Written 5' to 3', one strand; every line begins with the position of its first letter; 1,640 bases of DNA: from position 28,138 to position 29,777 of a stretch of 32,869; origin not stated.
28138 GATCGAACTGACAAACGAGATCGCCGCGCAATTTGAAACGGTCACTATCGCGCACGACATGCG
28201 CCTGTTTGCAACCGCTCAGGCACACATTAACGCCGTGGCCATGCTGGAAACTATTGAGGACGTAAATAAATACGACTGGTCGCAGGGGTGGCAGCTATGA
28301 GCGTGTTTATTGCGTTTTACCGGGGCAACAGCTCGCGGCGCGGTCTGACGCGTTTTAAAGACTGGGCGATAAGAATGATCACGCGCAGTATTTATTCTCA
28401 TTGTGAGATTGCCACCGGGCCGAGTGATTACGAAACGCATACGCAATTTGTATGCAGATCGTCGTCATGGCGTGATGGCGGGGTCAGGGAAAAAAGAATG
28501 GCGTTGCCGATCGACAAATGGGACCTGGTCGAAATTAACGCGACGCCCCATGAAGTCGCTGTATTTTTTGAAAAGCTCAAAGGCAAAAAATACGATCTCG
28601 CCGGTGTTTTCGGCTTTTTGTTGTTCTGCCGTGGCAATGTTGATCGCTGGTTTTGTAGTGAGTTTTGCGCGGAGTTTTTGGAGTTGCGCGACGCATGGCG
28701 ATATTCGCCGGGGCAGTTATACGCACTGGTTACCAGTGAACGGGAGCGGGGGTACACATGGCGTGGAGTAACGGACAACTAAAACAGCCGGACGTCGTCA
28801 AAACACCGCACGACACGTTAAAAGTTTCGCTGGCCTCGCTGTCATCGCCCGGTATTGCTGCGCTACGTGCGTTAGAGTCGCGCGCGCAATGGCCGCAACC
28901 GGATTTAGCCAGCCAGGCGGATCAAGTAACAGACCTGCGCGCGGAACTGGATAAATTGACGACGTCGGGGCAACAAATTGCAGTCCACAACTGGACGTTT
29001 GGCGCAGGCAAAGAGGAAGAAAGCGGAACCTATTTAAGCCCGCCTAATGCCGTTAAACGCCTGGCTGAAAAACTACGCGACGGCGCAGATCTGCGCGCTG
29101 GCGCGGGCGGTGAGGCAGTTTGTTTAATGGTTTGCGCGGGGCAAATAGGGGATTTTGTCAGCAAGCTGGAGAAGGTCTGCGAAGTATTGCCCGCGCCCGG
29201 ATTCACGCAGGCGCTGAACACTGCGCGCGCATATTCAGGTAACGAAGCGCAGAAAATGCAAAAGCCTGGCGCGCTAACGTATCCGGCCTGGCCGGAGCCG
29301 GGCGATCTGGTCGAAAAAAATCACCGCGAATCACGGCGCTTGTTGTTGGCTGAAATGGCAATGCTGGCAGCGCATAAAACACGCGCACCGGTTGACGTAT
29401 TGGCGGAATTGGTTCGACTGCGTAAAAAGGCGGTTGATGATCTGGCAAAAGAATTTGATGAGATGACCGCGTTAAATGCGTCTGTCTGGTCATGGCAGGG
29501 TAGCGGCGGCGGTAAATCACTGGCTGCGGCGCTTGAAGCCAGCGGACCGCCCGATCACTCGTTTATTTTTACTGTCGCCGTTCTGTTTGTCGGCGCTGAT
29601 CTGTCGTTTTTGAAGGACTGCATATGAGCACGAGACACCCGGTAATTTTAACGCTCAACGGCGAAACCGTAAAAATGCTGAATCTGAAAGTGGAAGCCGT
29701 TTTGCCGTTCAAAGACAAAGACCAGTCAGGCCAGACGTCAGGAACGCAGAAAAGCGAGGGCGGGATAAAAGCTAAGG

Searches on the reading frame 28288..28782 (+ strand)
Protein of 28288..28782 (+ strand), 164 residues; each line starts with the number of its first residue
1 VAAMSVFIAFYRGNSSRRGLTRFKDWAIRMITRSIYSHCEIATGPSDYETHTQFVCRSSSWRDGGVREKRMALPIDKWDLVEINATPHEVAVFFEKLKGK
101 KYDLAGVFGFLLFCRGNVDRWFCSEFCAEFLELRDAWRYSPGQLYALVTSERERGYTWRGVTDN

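Call 4: search_protein_families(library=pfam, proteins=[window:28288-28782:+], max_evalue=0.01)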
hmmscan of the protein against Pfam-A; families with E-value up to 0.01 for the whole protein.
window:28288-28782:+ (164 aa): 0 families

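Call 5: search_protein_families(library=phrogs, proteins=[window:28288-28782:+], max_evalue=0.001)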
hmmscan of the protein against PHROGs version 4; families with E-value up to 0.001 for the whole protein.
window:28288-28782:+ (164 aa): 2 families
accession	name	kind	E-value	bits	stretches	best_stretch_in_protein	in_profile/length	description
phrog_1128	-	moron, auxiliary metabolic gene and host takeover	1.9e-50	173.2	1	4-157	23-177/381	enoyl-CoA hydratase/carnithine racemase-like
phrog_22304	-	unknown function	1.9e-18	67.4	1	73-147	2-77/85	-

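Call 67: search_protein_families(library=padloc, proteins=[window:28288-28782:+], max_evalue=0.001)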
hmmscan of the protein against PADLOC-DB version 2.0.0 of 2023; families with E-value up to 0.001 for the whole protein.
window:28288-28782:+ (164 aa): 0 families

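Call 68: search_protein_families(library=ncbifam, proteins=[window:28288-28782:+], max_evalue=0.001)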
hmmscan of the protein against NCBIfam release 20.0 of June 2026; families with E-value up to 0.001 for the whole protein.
window:28288-28782:+ (164 aa): 0 families

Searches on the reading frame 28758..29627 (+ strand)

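Call 4: search_protein_families(library=pfam, proteins=[window:28758-29627:+], max_evalue=0.01)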
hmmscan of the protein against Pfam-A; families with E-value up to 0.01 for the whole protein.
window:28758-29627:+ (289 aa): 0 families

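Call 5: search_protein_families(library=phrogs, proteins=[window:28758-29627:+], max_evalue=0.001)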
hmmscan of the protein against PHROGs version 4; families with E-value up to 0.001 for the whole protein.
window:28758-29627:+ (289 aa): 1 family
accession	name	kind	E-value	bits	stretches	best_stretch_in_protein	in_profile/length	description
phrog_1677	-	unknown function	2.6e-62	212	1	3-287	2-282/287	-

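Call 67: search_protein_families(library=padloc, proteins=[window:28758-29627:+], max_evalue=0.001)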
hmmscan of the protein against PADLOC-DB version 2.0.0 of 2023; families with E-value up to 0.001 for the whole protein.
window:28758-29627:+ (289 aa): 0 families
